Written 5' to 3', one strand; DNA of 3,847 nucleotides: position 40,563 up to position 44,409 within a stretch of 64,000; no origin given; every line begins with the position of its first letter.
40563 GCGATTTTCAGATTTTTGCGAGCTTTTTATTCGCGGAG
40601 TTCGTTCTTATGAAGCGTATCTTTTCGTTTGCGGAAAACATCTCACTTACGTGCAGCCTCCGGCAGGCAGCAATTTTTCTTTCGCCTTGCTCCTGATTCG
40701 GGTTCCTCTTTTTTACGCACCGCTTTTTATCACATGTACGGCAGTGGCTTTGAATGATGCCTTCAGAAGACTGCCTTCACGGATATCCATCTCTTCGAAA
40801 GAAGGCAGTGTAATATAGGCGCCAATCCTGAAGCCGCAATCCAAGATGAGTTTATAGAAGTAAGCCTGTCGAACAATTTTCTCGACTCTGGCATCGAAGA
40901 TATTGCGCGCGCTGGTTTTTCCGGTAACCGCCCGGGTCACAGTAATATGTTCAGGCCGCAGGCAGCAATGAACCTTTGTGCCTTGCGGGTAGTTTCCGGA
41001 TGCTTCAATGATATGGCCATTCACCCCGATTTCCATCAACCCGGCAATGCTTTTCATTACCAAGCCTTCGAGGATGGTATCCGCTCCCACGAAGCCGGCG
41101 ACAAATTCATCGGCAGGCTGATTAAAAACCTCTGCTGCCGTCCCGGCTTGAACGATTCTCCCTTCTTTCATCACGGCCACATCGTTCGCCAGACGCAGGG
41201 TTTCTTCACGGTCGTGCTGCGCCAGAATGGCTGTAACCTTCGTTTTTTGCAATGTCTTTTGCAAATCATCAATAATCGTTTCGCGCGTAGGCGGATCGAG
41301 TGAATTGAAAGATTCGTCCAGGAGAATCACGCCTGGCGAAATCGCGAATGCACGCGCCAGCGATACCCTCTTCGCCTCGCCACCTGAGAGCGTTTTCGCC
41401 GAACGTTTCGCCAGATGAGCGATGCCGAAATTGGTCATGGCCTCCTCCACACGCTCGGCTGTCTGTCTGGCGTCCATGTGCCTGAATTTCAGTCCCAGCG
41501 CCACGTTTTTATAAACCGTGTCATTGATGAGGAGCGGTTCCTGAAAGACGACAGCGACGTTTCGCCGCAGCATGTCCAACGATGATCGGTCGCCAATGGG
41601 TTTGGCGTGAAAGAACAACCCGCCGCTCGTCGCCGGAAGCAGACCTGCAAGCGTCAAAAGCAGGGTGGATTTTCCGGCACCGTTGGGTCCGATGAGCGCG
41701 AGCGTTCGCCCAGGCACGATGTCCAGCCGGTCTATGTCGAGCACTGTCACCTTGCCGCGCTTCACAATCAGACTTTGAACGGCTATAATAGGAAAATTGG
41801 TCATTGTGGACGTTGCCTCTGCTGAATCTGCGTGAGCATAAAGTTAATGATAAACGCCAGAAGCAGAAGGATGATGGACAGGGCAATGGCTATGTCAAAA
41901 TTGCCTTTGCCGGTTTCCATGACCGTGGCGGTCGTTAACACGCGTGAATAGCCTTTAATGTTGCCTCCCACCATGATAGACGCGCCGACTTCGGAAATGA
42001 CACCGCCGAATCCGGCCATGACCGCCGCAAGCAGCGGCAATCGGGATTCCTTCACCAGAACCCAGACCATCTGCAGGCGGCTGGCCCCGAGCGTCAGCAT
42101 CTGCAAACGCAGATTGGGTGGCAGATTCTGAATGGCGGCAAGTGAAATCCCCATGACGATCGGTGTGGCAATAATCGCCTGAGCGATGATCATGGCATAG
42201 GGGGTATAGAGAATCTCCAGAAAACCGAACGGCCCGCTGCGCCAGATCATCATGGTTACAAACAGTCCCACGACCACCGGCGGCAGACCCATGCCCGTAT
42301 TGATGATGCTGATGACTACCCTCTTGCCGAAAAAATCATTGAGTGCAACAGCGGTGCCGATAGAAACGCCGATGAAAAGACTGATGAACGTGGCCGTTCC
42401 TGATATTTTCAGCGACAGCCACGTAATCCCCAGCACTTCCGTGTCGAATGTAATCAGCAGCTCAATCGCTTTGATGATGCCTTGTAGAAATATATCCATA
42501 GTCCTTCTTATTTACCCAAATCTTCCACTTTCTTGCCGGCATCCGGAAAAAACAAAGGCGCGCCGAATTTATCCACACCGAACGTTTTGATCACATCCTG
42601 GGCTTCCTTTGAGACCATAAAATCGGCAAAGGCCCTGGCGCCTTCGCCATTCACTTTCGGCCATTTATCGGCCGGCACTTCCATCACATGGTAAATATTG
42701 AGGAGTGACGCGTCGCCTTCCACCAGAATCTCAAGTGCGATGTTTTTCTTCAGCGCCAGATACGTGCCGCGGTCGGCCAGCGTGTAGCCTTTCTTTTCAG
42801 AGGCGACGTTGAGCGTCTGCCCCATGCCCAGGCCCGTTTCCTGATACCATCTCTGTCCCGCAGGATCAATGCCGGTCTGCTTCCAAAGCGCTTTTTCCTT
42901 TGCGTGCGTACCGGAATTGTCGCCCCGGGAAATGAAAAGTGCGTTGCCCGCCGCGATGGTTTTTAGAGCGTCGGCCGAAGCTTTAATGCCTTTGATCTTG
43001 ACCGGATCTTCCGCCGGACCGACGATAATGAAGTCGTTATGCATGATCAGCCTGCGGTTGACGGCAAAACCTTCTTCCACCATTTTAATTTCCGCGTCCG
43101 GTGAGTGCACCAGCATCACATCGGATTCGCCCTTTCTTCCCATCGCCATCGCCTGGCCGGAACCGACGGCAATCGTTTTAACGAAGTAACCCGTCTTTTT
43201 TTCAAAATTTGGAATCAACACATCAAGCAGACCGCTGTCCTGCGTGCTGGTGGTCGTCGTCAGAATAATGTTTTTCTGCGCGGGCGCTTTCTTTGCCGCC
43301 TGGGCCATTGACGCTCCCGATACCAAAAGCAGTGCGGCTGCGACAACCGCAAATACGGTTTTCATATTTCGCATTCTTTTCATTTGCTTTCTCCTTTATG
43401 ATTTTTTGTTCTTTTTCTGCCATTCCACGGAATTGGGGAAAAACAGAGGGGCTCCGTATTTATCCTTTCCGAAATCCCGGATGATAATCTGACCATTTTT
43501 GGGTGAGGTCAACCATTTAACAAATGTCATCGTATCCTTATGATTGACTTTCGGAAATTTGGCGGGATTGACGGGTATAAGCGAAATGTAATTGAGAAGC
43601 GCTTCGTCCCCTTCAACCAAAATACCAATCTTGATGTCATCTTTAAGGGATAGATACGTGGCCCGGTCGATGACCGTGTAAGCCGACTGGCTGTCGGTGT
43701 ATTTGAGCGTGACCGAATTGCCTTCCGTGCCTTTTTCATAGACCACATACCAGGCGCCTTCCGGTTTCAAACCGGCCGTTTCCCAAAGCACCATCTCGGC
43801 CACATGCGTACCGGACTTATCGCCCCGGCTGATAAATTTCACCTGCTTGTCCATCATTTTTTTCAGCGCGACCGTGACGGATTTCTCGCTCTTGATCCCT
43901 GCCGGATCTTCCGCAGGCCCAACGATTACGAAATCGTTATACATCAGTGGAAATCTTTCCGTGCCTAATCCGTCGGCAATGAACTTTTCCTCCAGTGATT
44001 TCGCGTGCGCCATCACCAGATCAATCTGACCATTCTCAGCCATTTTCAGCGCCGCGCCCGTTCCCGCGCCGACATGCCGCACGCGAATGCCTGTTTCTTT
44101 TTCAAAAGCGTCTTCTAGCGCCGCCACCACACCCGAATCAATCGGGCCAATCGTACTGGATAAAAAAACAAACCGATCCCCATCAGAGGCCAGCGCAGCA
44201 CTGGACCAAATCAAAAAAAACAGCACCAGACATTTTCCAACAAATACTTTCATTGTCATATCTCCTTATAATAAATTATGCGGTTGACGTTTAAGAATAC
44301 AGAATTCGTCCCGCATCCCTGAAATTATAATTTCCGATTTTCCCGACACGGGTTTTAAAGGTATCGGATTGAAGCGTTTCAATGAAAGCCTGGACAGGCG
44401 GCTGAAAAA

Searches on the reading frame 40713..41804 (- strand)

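Call 7: search_protein_families(library=pfam, proteins=[window:40713-41804:-], max_evalue=0.00001)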
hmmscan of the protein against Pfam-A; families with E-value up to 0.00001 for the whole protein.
window:40713-41804:- (363 aa): 2 families
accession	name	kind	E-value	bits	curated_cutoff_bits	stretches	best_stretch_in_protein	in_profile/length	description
PF00005.33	ABC_tran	-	6e-31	108.3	25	1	26-167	5-137/137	ABC transporter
PF13304.12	AAA_21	-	2.4e-06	28.3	27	0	36-83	3-56/304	AAA domain, putative AbiEii toxin, Type IV TA system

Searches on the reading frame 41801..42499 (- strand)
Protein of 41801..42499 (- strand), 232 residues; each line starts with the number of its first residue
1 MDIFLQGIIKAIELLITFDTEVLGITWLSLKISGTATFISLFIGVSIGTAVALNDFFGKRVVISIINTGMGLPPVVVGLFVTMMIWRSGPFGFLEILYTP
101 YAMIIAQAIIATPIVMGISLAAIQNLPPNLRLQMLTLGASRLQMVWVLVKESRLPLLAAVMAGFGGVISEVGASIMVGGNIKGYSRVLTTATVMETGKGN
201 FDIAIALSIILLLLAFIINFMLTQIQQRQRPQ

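Call 7: search_protein_families(library=pfam, proteins=[window:41801-42499:-], max_evalue=0.00001)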
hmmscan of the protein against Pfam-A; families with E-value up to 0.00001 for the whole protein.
window:41801-42499:- (232 aa): 1 family
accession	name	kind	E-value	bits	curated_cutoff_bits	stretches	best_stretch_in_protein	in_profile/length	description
PF00528.27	BPD_transp_1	-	4.4e-14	53.1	26.4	1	44-230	1-183/184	Binding-protein-dependent transport system inner membrane component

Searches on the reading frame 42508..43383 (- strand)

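Call 7: search_protein_families(library=pfam, proteins=[window:42508-43383:-], max_evalue=0.00001)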
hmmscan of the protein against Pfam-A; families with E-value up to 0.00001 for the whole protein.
window:42508-43383:- (291 aa): 2 families
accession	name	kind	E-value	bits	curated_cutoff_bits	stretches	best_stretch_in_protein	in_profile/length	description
PF12849.12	PBP_like_2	-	1.6e-52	179.3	27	1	34-260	4-267/267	PBP superfamily domain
PF13531.11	SBP_bac_11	-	3.5e-14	53.6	25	1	52-269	12-225/227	Bacterial extracellular solute-binding protein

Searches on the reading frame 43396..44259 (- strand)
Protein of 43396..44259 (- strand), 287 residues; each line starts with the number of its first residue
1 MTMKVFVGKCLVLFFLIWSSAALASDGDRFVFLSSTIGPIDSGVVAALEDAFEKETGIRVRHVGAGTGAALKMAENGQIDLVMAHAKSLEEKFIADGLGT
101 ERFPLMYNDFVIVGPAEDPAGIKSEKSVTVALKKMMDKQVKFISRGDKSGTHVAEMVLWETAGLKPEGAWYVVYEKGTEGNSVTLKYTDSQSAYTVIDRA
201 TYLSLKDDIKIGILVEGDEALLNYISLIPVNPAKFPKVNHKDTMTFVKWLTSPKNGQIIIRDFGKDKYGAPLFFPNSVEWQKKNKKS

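Call 7: search_protein_families(library=pfam, proteins=[window:43396-44259:-], max_evalue=0.00001)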
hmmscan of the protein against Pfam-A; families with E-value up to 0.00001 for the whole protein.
window:43396-44259:- (287 aa): 2 families
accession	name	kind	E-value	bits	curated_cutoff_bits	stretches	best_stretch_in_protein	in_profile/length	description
PF12849.12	PBP_like_2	-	3.7e-35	122.4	27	1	33-253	13-266/267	PBP superfamily domain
PF13531.11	SBP_bac_11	-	6.7e-14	52.6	25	1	44-260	12-222/227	Bacterial extracellular solute-binding protein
